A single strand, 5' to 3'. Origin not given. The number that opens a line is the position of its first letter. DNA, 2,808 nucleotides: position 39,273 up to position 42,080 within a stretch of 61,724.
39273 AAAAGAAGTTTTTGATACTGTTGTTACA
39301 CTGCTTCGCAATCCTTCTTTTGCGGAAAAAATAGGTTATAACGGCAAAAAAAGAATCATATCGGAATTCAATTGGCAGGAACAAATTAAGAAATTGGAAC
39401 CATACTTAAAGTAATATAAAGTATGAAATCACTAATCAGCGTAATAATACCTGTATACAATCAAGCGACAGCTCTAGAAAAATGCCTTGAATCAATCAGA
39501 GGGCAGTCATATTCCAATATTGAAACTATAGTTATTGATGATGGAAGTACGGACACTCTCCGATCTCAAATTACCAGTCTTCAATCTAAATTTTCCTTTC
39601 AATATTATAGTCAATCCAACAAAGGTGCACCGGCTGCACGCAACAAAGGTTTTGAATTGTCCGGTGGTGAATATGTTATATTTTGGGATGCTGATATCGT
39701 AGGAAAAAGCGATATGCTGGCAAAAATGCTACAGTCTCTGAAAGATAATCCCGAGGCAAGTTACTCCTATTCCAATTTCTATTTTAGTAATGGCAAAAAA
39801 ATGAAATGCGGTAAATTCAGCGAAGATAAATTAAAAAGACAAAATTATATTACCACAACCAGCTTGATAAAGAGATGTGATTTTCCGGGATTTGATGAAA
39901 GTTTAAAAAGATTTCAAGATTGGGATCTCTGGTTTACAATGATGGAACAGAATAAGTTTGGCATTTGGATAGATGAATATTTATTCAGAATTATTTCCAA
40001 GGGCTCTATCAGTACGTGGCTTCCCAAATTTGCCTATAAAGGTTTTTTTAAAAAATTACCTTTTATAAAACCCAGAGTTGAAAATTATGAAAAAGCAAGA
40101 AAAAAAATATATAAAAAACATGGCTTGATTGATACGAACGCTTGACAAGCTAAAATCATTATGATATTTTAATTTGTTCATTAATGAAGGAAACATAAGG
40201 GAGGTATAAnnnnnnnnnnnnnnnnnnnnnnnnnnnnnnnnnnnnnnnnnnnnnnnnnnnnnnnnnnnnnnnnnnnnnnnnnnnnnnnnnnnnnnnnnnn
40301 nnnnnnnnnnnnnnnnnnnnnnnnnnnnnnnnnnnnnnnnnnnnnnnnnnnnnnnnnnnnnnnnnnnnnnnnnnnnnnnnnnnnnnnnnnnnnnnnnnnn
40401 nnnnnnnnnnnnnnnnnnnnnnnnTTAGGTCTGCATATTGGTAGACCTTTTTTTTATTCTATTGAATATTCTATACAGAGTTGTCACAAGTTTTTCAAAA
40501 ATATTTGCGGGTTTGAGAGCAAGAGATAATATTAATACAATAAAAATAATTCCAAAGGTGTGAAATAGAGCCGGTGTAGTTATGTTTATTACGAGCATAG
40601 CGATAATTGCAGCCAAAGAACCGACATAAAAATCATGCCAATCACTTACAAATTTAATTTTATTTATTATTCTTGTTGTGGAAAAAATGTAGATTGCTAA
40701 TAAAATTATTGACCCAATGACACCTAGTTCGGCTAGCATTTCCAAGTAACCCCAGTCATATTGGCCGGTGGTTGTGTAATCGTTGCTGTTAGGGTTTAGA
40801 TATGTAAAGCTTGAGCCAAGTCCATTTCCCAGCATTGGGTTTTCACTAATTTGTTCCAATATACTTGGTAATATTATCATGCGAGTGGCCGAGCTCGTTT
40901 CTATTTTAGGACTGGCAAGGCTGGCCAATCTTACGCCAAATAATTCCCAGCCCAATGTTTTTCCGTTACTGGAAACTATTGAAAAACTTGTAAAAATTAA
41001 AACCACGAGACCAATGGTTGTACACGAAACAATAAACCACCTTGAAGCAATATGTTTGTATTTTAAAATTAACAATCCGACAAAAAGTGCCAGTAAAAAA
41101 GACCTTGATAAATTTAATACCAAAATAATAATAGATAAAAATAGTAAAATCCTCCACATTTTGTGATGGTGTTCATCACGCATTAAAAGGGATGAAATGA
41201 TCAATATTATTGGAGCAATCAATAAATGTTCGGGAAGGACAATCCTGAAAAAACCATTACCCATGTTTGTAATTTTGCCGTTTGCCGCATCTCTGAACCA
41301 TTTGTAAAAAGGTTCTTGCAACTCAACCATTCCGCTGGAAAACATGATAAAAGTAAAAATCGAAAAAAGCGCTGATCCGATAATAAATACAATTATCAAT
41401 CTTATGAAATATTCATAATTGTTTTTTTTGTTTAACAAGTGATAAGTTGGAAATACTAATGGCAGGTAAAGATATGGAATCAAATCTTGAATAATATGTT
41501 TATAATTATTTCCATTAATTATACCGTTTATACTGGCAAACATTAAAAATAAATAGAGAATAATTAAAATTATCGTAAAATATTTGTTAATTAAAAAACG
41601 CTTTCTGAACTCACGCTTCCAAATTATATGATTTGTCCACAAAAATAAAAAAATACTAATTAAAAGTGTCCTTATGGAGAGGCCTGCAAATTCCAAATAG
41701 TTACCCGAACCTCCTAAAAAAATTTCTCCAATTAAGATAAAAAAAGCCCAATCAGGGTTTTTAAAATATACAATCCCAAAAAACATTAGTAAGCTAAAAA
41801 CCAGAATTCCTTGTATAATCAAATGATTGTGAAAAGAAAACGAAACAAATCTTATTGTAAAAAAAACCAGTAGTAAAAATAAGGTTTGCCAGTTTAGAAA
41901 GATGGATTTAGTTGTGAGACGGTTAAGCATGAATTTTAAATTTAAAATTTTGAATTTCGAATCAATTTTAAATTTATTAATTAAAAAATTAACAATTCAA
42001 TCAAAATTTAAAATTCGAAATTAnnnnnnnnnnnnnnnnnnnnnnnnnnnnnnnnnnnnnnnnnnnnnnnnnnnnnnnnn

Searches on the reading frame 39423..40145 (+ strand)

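Call 66: search_protein_families(library=pfam, proteins=[window:39423-40145:+], max_evalue=0.00001)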
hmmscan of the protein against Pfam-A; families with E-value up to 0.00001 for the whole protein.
window:39423-40145:+ (240 aa): 3 families
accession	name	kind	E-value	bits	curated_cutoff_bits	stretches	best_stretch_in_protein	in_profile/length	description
PF00535.33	Glycos_transf_2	-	9.8e-30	104.1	23.3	1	6-122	1-119/168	Glycosyl transferase family 2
PF10111.15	Glyco_tranf_2_2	-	2.3e-19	70.4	27.3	1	6-172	1-198/276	Glycosyltransferase like family 2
PF13641.12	Glyco_tranf_2_3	-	2.4e-07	31.5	27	1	5-108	3-113/230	Glycosyltransferase like family 2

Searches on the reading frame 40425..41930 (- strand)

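Call 11: search_protein_families(library=pfam, proteins=[window:40425-41930:-])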
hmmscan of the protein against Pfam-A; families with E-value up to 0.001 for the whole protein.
window:40425-41930:- (501 aa): 1 family
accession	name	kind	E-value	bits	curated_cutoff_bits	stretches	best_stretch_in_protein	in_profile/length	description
PF04932.20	Wzy_C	-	7.5e-14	52.2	31.7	1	262-411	2-149/149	O-Antigen ligase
